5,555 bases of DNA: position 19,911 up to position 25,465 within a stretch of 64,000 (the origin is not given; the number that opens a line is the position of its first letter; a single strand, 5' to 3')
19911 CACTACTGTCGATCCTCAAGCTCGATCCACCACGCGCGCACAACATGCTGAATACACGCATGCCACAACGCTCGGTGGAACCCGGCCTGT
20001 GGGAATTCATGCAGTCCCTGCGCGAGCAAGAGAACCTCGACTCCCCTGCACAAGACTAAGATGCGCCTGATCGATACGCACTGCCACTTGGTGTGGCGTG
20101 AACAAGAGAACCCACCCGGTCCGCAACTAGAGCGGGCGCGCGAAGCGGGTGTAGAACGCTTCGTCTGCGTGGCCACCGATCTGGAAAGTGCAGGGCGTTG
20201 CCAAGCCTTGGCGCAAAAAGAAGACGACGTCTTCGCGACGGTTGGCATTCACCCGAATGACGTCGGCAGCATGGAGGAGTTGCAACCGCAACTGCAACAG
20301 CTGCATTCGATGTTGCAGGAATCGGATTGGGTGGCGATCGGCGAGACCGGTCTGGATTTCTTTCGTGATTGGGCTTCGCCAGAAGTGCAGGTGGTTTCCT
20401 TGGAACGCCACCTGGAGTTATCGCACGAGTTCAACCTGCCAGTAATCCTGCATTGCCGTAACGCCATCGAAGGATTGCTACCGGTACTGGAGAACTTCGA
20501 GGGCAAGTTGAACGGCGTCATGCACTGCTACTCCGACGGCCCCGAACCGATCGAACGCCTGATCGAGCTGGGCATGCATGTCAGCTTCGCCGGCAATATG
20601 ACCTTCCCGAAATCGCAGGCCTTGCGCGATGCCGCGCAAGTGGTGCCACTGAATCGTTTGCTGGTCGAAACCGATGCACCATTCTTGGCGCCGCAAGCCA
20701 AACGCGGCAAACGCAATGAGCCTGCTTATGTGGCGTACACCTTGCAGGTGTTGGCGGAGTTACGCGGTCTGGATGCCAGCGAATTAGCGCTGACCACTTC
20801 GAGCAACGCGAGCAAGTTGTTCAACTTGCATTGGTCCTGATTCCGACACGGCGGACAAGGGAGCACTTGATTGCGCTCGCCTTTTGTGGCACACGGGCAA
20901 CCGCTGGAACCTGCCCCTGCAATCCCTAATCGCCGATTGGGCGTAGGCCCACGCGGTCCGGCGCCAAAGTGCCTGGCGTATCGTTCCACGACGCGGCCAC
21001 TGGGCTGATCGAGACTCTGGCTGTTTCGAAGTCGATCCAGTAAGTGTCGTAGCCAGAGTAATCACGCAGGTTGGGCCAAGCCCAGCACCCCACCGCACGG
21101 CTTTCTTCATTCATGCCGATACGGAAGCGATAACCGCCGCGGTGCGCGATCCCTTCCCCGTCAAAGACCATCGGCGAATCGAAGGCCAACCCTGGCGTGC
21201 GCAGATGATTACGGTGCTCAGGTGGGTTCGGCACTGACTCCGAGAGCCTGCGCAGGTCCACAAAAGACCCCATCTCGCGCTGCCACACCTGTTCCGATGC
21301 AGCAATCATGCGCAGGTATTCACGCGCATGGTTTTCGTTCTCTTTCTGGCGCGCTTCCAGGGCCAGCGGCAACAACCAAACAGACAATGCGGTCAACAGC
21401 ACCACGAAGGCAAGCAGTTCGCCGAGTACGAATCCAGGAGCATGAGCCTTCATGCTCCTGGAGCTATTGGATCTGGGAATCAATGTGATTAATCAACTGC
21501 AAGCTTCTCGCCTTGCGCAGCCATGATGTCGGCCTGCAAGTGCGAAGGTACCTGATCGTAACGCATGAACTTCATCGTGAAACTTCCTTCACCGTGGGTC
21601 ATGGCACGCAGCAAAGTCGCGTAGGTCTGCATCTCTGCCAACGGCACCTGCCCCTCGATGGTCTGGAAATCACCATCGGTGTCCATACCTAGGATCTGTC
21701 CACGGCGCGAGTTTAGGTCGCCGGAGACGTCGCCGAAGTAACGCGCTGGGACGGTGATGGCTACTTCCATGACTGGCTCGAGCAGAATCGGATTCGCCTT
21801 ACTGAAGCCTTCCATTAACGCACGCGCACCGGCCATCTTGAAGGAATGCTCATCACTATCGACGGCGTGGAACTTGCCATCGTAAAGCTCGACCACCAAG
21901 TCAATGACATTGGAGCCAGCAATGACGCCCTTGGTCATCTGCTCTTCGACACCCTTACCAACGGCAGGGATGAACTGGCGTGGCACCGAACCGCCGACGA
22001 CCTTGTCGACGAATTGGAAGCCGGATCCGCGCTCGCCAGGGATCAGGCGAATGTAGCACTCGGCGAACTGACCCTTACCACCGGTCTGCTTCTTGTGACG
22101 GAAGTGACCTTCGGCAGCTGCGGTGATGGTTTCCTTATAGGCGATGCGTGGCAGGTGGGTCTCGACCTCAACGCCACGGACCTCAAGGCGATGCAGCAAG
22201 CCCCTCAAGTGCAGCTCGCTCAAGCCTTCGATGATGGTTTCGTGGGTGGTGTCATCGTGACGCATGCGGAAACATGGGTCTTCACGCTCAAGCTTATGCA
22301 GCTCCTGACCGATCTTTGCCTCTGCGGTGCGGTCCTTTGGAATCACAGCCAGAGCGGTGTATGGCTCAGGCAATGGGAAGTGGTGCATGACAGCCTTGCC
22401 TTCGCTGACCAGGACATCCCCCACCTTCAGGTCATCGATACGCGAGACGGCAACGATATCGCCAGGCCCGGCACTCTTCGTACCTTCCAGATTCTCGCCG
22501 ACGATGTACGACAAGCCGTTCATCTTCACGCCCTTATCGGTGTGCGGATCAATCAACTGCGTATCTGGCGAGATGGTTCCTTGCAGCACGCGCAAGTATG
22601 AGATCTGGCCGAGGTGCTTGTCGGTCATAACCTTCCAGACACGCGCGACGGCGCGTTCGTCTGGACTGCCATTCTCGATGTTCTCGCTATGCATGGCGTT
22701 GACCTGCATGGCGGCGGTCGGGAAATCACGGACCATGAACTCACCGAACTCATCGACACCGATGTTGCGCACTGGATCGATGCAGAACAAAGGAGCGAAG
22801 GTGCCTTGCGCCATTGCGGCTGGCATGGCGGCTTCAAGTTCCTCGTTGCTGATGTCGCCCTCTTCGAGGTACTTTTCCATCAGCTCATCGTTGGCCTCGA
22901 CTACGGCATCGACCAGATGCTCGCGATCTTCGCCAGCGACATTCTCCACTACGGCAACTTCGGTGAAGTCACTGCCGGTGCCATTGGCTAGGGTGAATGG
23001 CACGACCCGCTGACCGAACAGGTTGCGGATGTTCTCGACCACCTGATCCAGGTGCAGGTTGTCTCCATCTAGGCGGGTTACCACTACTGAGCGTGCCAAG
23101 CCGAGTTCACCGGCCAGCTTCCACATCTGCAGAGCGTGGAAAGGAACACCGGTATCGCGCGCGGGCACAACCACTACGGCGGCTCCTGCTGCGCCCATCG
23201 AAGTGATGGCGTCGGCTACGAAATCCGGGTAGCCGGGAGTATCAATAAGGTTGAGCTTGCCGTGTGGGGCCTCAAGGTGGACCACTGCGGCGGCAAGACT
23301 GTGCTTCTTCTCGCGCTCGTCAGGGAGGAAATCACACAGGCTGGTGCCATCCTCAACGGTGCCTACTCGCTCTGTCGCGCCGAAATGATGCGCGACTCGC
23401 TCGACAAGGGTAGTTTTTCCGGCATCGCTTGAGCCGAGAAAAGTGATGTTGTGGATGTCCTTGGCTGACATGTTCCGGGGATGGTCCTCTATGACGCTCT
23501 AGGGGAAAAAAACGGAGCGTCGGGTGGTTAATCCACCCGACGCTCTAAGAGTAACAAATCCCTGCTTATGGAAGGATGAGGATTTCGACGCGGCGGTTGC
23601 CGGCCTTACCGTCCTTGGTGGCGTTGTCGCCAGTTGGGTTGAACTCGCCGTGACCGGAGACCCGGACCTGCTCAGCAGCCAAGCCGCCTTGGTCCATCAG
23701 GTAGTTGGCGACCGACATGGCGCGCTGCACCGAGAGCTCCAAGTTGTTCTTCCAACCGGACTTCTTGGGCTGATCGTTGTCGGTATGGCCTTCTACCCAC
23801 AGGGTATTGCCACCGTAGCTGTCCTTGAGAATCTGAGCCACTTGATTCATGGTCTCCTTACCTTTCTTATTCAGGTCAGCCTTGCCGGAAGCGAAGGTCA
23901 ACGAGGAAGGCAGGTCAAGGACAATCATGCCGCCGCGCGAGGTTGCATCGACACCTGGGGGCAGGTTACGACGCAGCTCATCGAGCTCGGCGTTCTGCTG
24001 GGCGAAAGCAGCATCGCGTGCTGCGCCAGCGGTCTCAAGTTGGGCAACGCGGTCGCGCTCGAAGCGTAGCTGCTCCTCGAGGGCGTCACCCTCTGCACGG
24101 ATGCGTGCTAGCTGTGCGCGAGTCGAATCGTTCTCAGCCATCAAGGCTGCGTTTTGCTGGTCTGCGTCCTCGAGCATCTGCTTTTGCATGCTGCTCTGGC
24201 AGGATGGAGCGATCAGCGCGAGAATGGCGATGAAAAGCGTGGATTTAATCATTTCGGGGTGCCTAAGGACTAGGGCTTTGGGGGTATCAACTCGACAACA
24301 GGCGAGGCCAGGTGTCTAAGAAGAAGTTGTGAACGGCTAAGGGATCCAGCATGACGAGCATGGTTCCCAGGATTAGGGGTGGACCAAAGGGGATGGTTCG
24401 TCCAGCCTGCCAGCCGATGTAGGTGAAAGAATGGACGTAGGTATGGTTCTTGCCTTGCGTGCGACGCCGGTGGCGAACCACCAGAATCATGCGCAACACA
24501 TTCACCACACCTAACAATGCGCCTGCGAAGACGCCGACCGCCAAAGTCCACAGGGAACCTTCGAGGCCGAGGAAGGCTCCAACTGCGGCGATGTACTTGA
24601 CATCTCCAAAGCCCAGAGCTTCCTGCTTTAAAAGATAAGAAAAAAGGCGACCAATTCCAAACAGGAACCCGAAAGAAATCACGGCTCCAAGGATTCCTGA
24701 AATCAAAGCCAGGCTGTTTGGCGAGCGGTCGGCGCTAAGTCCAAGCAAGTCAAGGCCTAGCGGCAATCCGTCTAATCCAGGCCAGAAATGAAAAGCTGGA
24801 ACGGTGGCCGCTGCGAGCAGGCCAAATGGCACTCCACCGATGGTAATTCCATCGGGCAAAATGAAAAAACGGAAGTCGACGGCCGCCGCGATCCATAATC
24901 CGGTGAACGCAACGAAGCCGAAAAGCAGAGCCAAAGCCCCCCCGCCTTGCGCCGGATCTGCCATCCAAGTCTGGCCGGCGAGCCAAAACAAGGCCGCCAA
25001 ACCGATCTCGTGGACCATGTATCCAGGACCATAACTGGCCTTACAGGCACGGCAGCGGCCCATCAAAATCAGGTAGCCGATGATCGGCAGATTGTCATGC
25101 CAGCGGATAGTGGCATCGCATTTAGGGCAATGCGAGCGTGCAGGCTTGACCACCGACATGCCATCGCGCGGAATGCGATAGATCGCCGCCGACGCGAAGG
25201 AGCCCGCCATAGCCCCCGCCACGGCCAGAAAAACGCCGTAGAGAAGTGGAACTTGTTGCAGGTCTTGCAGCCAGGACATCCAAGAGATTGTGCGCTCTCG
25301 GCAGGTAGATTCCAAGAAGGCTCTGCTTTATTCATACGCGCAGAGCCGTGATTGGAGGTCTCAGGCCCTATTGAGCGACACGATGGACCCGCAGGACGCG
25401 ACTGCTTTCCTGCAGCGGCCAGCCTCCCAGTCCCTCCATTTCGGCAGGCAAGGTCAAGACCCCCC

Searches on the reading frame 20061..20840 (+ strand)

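Call 18: search_protein_families(library=pfam, proteins=[window:20061-20840:+], max_evalue=0.001)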
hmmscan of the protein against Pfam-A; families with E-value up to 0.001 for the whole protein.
window:20061-20840:+ (259 aa): 1 family
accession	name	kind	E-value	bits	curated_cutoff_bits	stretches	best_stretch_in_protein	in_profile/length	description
PF01026.27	TatD_DNase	-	7.6e-74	248.7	27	1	4-255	1-253/253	TatD related DNase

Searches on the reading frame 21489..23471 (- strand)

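Call 18: search_protein_families(library=pfam, proteins=[window:21489-23471:-], max_evalue=0.001)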
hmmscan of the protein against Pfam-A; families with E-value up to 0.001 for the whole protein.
window:21489-23471:- (660 aa): 6 families
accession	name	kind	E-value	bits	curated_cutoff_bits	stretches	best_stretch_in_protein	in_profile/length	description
PF03764.24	EFG_IV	-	1.7e-41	141.2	24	1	441-560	1-121/121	Elongation factor G, domain IV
PF00679.30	EFG_C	-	2.5e-29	101.6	27.9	1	563-647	2-87/89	Elongation factor G C-terminus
PF00009.33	GTP_EFTU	-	4.9e-28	98.4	26.5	1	4-247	1-183/188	Elongation factor Tu GTP binding domain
PF14492.12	EFG_III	-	3.8e-18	65.8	27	1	367-439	1-74/75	Elongation Factor G, domain III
PF22042.2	EF-G_D2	-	7.4e-11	42.5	27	1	274-356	2-83/84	Elongation factor G domain 2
PF03144.31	GTP_EFTU_D2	-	5.2e-05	24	30.3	1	288-354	1-72/73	Elongation factor Tu domain 2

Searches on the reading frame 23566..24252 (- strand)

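Call 18: search_protein_families(library=pfam, proteins=[window:23566-24252:-], max_evalue=0.001)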
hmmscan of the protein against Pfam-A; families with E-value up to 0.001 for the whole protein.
window:23566-24252:- (228 aa): 1 family
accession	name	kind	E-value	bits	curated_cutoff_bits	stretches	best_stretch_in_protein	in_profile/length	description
PF00691.25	OmpA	-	9.3e-20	71.3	27.2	1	119-220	1-98/98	OmpA family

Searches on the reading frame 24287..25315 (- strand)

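Call 18: search_protein_families(library=pfam, proteins=[window:24287-25315:-], max_evalue=0.001)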
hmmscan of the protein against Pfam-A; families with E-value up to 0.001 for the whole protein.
window:24287-25315:- (342 aa): 2 families
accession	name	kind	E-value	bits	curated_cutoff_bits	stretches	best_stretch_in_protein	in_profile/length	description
PF06750.18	A24_N_bact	-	7.3e-24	84.1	23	1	32-113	1-80/84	Bacterial Peptidase A24 N-terminal domain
PF01478.23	Peptidase_A24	-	1.4e-10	42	26.5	1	135-270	2-104/104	Type IV leader peptidase family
